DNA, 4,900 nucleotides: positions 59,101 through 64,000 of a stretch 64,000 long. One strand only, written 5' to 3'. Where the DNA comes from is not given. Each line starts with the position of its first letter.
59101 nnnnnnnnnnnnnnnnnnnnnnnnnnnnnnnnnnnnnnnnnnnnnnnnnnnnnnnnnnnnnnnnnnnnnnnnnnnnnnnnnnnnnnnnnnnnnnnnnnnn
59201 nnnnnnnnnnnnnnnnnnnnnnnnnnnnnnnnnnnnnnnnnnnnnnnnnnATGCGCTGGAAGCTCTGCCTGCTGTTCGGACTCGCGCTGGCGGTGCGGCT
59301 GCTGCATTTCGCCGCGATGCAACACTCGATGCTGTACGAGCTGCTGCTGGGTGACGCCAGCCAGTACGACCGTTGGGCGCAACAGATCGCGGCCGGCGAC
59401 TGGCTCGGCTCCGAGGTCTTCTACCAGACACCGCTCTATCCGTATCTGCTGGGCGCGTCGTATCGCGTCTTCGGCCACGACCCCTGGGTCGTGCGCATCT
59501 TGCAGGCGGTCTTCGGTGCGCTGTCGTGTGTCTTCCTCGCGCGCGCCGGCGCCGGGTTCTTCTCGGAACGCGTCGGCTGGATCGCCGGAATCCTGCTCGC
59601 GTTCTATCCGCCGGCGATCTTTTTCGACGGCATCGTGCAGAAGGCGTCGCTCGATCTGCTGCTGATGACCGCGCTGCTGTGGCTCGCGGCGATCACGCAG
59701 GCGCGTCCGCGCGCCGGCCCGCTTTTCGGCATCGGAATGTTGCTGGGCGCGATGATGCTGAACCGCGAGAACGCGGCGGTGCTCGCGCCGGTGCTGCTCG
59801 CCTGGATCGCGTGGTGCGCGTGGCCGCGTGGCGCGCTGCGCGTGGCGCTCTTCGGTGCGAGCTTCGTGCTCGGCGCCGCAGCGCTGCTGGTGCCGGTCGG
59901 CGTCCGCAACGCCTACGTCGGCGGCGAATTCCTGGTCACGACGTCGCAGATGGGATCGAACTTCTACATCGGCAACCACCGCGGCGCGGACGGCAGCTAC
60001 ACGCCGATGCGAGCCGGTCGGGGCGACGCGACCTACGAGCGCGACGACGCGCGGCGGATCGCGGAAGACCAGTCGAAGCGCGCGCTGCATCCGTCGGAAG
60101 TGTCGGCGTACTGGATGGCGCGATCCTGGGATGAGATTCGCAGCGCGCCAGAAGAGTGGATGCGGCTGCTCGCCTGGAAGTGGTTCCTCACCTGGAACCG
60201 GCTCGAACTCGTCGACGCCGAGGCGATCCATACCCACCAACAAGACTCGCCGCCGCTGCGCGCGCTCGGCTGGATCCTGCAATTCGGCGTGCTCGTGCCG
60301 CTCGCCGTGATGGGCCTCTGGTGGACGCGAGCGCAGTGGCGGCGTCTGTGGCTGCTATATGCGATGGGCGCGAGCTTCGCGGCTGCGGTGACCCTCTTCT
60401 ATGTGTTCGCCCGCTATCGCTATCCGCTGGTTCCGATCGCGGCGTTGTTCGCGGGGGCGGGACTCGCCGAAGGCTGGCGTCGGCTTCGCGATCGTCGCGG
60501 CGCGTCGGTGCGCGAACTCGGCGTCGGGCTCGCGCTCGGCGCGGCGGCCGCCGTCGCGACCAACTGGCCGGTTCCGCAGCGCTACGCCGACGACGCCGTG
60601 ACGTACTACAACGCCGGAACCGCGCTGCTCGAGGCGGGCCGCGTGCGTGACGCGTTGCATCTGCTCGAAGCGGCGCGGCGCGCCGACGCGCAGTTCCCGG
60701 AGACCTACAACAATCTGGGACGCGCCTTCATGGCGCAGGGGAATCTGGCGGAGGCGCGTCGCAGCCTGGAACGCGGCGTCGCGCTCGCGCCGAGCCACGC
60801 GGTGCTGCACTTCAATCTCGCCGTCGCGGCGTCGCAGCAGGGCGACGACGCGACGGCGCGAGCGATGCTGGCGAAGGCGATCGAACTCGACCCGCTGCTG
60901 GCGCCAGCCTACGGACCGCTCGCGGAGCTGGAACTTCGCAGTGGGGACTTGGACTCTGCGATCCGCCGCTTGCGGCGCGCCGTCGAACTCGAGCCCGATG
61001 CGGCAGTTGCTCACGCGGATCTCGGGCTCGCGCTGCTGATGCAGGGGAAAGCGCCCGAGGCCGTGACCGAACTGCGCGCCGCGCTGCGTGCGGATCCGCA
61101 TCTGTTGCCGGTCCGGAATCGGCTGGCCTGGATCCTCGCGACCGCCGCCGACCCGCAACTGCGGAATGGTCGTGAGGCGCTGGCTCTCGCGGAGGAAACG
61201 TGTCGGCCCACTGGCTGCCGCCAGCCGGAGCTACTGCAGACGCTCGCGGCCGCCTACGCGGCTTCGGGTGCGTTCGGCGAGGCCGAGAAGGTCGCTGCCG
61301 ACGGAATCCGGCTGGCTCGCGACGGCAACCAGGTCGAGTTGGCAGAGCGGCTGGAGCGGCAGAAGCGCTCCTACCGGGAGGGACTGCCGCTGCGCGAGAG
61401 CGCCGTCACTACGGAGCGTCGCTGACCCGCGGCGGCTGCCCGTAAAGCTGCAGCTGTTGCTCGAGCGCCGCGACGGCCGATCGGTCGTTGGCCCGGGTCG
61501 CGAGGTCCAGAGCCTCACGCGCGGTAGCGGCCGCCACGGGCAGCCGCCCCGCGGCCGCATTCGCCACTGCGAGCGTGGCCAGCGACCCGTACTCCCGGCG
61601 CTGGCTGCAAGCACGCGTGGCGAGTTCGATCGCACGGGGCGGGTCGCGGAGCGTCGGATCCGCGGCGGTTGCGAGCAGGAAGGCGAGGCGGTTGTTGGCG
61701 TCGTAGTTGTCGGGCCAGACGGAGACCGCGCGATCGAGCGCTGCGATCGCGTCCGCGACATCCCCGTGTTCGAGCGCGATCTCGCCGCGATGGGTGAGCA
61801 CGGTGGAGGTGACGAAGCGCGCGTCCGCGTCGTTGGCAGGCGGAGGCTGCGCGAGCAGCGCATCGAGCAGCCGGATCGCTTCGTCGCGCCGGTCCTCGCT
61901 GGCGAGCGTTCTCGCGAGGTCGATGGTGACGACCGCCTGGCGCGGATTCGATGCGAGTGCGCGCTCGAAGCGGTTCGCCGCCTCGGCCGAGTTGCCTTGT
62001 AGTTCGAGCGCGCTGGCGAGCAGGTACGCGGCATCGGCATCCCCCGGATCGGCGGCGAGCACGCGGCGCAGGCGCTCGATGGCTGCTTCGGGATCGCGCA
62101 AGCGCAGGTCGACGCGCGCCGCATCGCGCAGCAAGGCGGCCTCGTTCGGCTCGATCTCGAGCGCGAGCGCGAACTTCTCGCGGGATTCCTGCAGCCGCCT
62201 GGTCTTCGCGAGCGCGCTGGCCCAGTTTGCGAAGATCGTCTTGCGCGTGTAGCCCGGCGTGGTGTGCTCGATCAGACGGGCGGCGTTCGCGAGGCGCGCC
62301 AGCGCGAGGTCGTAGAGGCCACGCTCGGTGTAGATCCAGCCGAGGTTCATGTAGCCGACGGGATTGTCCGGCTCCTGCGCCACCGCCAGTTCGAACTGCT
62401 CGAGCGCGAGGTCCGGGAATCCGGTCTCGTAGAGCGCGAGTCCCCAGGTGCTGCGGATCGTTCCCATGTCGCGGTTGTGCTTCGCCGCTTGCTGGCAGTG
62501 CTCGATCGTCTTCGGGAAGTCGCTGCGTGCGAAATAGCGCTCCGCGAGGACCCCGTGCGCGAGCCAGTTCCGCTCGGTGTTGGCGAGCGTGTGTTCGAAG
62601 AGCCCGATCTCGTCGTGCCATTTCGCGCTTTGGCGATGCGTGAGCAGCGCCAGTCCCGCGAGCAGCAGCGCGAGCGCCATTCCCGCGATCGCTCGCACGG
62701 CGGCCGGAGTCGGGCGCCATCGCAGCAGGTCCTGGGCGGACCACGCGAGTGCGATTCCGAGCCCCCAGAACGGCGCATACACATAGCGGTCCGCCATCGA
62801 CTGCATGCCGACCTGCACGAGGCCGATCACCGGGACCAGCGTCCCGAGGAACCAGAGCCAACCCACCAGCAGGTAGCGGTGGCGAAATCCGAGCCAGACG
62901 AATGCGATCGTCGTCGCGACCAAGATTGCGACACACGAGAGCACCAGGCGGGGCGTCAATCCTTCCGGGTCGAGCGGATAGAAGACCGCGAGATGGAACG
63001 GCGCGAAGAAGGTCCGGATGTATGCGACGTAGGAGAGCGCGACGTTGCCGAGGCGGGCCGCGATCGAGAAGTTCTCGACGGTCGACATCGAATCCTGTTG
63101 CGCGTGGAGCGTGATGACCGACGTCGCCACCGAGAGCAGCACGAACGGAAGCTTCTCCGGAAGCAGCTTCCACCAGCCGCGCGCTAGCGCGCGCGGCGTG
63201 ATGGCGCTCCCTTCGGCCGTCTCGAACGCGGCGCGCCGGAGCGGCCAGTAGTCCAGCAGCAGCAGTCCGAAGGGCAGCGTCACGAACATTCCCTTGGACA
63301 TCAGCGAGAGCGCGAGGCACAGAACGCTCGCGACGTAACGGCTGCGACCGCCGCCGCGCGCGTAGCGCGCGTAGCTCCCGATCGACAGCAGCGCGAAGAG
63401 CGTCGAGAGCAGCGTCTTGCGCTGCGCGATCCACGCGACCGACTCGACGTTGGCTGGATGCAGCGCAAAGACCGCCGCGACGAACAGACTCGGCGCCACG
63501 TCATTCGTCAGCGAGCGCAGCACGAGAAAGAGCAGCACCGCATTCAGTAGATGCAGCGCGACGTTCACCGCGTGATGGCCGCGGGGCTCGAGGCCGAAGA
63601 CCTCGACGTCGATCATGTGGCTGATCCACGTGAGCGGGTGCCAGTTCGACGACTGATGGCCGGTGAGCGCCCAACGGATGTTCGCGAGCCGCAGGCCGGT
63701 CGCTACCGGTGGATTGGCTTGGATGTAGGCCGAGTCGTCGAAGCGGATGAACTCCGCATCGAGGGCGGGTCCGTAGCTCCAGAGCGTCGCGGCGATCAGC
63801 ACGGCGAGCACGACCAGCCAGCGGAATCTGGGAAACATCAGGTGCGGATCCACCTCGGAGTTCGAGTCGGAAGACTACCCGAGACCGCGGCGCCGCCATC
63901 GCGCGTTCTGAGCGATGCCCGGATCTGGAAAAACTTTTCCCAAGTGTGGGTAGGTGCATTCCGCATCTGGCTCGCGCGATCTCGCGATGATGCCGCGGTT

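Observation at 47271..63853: Island of six GT-C-fold glycosyltransferases (four TPR-fused, TMTC-like) next to a polyprenyl-phosphate GT2: candidate undescribed periplasmic O-glycosylation system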

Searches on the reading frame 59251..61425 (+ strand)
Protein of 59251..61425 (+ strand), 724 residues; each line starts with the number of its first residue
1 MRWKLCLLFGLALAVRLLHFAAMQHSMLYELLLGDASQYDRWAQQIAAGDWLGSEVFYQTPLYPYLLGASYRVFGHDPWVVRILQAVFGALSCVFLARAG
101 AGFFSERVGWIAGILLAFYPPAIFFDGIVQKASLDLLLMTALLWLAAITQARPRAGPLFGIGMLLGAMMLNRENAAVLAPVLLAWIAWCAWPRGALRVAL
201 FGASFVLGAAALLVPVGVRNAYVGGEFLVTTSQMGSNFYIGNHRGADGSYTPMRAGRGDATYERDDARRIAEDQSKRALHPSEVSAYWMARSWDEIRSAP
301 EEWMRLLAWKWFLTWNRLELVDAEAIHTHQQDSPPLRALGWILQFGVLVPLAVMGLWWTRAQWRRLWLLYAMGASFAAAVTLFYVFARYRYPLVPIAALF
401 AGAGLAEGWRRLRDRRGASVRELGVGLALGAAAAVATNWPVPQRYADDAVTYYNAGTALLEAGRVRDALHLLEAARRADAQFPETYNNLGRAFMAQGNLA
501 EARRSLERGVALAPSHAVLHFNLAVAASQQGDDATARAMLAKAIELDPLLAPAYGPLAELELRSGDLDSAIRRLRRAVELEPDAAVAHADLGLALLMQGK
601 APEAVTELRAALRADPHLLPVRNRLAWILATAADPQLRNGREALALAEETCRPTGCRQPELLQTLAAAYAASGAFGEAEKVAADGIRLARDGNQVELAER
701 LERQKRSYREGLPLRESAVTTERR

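Call 6: search_protein_families(library=pfam, proteins=[window:59251-61425:+], max_evalue=0.01)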
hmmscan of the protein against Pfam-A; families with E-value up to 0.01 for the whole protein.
window:59251-61425:+ (724 aa): 17 families
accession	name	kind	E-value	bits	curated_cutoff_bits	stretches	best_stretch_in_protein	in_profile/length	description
PF07719.23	TPR_2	-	2e-23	80.9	27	3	483-516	1-34/34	Tetratricopeptide repeat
PF13432.12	TPR_16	-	1.8e-20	73.4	32.7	3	557-616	3-62/65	Tetratricopeptide repeat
PF14559.12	TPR_19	-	2.4e-20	73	25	4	459-516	1-58/68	Tetratricopeptide repeat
PF13414.12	TPR_11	-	1.4e-18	66.7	26.8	3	563-599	6-42/42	TPR repeat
PF13431.12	TPR_17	-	7.5e-18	63.7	24.4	0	575-605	3-33/34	Tetratricopeptide repeat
PF13428.12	TPR_14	-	4.1e-17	61.4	23.5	2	484-525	2-43/44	Tetratricopeptide repeat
PF13424.12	TPR_12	-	1.8e-16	60.5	30.1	2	484-547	4-75/77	Tetratricopeptide repeat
PF00515.34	TPR_1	-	1.8e-15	56.4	27.8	1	483-516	1-34/34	Tetratricopeptide repeat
PF13181.12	TPR_8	-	2.3e-15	55.8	25.7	1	484-516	2-34/34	Tetratricopeptide repeat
PF13231.12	PMT_2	-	4e-12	47.1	26.1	1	60-216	3-157/160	Dolichyl-phosphate-mannose-protein mannosyltransferase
PF13174.12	TPR_6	-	8.9e-09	35.9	26.3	0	521-548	4-31/33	Tetratricopeptide repeat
PF23914.1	TPR_CcmH_CycH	-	7.2e-07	29.6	42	1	489-579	56-149/158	Cytochrome c-type biogenesis protein H TPR domain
PF24575.1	TPR_Slam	-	1e-06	29.6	35.2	0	597-630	59-92/104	Surface lipoprotein assembly modifier, N-terminal TPR repeats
PF07721.20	TPR_4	-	1.7e-06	28.5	27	0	485-508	3-26/26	Tetratricopeptide repeat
PF13374.12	TPR_10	-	5.6e-05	23.5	27.5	1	485-512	4-31/42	Tetratricopeptide repeat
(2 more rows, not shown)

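Call 8: search_protein_families(library=ncbifam, proteins=[window:59251-61425:+], max_evalue=0.001)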
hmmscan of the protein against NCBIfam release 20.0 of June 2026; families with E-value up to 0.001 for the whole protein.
window:59251-61425:+ (724 aa): 16 families
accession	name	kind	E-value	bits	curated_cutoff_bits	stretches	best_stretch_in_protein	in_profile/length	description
TIGR02917.1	PEP_TPR_lipo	equivalog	5.9e-20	70.8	312.2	1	458-626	338-506/899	XrtA/PEP-CTERM system TPR-repeat protein PrsT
NF040959.1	MamA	equivalog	4.6e-17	62.1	200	1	447-610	35-198/204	magnetosome protein MamA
TIGR02521.1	type_IV_pilW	equivalog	1.3e-16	60.9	154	2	517-615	31-129/234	type IV pilus biogenesis/stability protein PilW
NF033758.1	gliding_GltE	equivalog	5.3e-13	48.7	225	1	432-630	137-335/411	adventurous gliding motility TPR repeat lipoprotein GltE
NF033920.0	C39_PA2778_fam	equivalog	8.2e-11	41.8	150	1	447-548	154-255/255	PA2778 family cysteine peptidase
NF033762.1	social_mot_Tgl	equivalog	1.9e-10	40.5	225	1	517-609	31-124/252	social motility TPR repeat lipoprotein Tgl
NF047558.1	TPR_END_plus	domain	4.1e-10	39.5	32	0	519-548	1-30/56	TPR end-of-group domain-containing protein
TIGR02552.1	LcrH_SycD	equivalog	8e-08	32.1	104.8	1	451-556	20-124/136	SycD/LcrH family type III secretion system chaperone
TIGR04510.1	mod_pep_cyc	subfamily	1.6e-07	30.3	400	1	437-545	488-596/814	putative peptide modification system cyclase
NF008520.0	PRK11447.1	equivalog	2.1e-07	29.2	858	1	561-618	279-336/1157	cellulose synthase complex outer membrane protein BcsC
NF052415.1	T3SS_chap_SctY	equivalog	1.2e-06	29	70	1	458-545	15-105/106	type III secretion apparatus assembly chaperone SctY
NF007302.0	PRK09782.1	equivalog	1.4e-06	26.6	1223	1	553-632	614-693/990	phage receptor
NF008391.2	PRK11189.1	equivalog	4e-06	26.5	250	1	516-617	64-165/297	lipoprotein NlpI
NF008757.0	PRK11788.1-5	equivalog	1.2e-05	24.7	363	0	550-620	179-249/388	lipopolysaccharide assembly protein LapB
TIGR00990.1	3a0801s09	subfamily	0.00015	20.5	757.25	1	486-623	334-471/615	mitochondrial import receptor subunit TOM70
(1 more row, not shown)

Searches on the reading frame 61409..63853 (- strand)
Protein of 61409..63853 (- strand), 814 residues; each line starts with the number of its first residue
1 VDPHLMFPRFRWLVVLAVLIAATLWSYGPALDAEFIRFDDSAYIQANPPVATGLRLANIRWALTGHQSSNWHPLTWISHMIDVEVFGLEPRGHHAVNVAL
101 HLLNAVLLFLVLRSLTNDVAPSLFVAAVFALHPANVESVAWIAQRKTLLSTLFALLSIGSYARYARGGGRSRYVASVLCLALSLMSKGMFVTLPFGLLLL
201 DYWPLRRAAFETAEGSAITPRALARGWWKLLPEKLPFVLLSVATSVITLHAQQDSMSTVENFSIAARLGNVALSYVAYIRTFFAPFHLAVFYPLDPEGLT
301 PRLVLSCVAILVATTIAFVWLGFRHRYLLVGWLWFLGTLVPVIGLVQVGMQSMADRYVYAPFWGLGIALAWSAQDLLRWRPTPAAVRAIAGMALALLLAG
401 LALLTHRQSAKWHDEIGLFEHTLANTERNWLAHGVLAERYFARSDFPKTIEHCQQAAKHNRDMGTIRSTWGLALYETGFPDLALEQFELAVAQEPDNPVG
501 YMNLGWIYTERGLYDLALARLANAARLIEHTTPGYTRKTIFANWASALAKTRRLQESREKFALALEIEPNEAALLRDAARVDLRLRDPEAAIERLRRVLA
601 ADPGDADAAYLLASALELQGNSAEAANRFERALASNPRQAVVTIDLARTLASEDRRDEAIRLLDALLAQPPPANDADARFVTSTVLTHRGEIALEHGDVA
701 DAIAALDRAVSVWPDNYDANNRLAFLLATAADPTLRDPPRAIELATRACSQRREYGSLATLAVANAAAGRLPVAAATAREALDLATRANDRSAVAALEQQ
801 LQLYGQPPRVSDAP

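Call 6: search_protein_families(library=pfam, proteins=[window:61409-63853:-], max_evalue=0.01)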
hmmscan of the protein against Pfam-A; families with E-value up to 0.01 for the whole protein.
window:61409-63853:- (814 aa): 21 families
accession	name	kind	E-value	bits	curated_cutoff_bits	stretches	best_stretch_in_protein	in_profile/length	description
PF07719.23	TPR_2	-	2.3e-21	74.5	27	1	606-638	1-33/34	Tetratricopeptide repeat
PF13432.12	TPR_16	-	9.8e-21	74.3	32.7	3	577-638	2-63/65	Tetratricopeptide repeat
PF14559.12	TPR_19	-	1.3e-19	70.7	25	4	619-672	4-57/68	Tetratricopeptide repeat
PF13428.12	TPR_14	-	3.6e-15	55.4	23.5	3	573-613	2-42/44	Tetratricopeptide repeat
PF13431.12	TPR_17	-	1.1e-14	53.9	24.4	2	596-625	3-32/34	Tetratricopeptide repeat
PF00515.34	TPR_1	-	4.1e-14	52.1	27.8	0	685-716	3-34/34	Tetratricopeptide repeat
PF13424.12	TPR_12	-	1.9e-13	50.8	30.1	1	543-602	8-75/77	Tetratricopeptide repeat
PF13414.12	TPR_11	-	3.4e-09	36.7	26.8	0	589-620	11-42/42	TPR repeat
PF23914.1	TPR_CcmH_CycH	-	1.9e-08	34.8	42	2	551-637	63-152/158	Cytochrome c-type biogenesis protein H TPR domain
PF13174.12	TPR_6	-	4.5e-08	33.7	26.3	0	607-637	1-31/33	Tetratricopeptide repeat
PF14561.12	TPR_20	-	1.3e-07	32.2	25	1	589-628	5-44/90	Tetratricopeptide repeat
PF13181.12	TPR_8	-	1.9e-06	28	25.7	0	606-637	1-32/34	Tetratricopeptide repeat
PF13371.12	TPR_9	-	3.7e-06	27.3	35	1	563-610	20-67/73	Tetratricopeptide repeat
PF13176.12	TPR_7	-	5.6e-06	26.5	27.9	0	610-638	3-33/36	Tetratricopeptide repeat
PF12895.13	ANAPC3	-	1.1e-05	26.1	27.2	1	591-664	8-80/82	Anaphase-promoting complex, cyclosome, subunit 3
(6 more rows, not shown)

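Call 8: search_protein_families(library=ncbifam, proteins=[window:61409-63853:-], max_evalue=0.001)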
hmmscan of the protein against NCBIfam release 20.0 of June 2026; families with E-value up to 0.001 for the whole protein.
window:61409-63853:- (814 aa): 13 families
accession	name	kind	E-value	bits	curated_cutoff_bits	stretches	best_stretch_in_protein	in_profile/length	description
TIGR02917.1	PEP_TPR_lipo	equivalog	4.4e-24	84.4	312.2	3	543-671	130-258/899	XrtA/PEP-CTERM system TPR-repeat protein PrsT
NF040959.1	MamA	equivalog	1.3e-23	83.5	200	2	545-663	78-196/204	magnetosome protein MamA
TIGR02521.1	type_IV_pilW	equivalog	9.6e-19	67.9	154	2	436-598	37-195/234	type IV pilus biogenesis/stability protein PilW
NF033762.1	social_mot_Tgl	equivalog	3.5e-15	56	225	1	467-564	139-230/252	social motility TPR repeat lipoprotein Tgl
TIGR02552.1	LcrH_SycD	equivalog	9.1e-10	38.4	104.8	0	600-667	46-113/136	SycD/LcrH family type III secretion system chaperone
NF033920.0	C39_PA2778_fam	equivalog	1.6e-08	34.3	150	0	583-664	167-248/255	PA2778 family cysteine peptidase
NF047371.1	FlcA_CTERM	equivalog_domain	6.7e-06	24.8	300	0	454-525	428-500/646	periplasmic flagellar collar protein FlcA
NF052400.1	M48_BAM_BepA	equivalog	9.6e-06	24.6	570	1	592-705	327-448/483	beta-barrel assembly-enhancing protease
NF033758.1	gliding_GltE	equivalog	1.1e-05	24.6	225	1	506-663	196-348/411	adventurous gliding motility TPR repeat lipoprotein GltE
NF002725.1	PRK02603.1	equivalog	0.00016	21.7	143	0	458-520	66-128/173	photosystem I assembly protein Ycf3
NF008520.0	PRK11447.1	equivalog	0.00036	18.4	858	0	613-778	468-624/1157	cellulose synthase complex outer membrane protein BcsC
TIGR02795.1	tol_pal_ybgF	equivalog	0.00037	21.1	90.1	0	604-677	37-113/119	tol-pal system protein YbgF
NF008757.0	PRK11788.1-5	equivalog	0.00063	19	363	1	503-673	112-282/388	lipopolysaccharide assembly protein LapB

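Call 9: search_solved_structures(query=window:61409-63853:-, max_evalue=0.01)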
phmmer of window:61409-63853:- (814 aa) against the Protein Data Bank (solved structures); distinct sequences matched with E-value up to 0.01: 60.
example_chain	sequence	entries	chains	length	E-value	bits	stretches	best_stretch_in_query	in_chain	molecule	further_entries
9qhb_A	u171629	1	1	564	5.5e-40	140.7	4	436-647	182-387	Engineered tetratricopeptide repeat protein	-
8bu0_A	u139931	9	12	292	2e-26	95.8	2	438-642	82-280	Consensus tetratricopeptide repeat protein | Crystal structure of an 8-repeat consensus TPR superhelix with Zinc. | Monomer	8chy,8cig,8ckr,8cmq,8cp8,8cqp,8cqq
9qhc_A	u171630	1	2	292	2.3e-25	92.3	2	436-647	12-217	Engineered tetratricopeptide repeat protein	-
7yea_A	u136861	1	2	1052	3.2e-24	88.6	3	473-737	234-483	UDP-N-acetylglucosamine--peptide N-acetylglucosaminyltransferase 110 kDa subunit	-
7yeh_B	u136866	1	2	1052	3.8e-24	88.3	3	473-737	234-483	UDP-N-acetylglucosamine--peptide N-acetylglucosaminyltransferase 110 kDa subunit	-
7ntf_A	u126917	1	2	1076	8e-24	87.2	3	472-737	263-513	Isoform 1 of UDP-N-acetylglucosamine--peptide N-acetylglucosaminyltransferase 110 kDa subu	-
1w3b_A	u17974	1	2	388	2.4e-17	65.8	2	473-650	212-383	UDP-N-ACETYLGLUCOSAMINE--PEPTIDE N-ACETYLGLUCOSAMINYLTRANSFERASE 110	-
6eou_A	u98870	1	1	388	2.7e-17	65.6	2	473-650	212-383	UDP-N-acetylglucosamine--peptide N-acetylglucosaminyltransferase 110 kDa subunit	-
7obi_A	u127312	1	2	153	1.3e-08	36.9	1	482-612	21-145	CTPR-rv4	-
8ch0_A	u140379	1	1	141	1.7e-08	36.5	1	543-667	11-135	Consensus tetratricopeptide repeat protein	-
2fo7_A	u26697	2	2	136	2e-08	36.3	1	543-667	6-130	SYNTHETIC CONSENSUS TPR PROTEIN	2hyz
9gzg_A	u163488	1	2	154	5.2e-08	34.9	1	548-675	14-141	Engineered CTPR protein with glutamic acids for conductivity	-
1na0_A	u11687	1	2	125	2.1e-07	32.9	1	541-643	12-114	designed protein CTPR3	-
6b85_J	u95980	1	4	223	9.7e-07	30.7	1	544-638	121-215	TMHC4_R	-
3kd7_A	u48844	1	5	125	3.3e-06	29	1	541-645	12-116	CTPR390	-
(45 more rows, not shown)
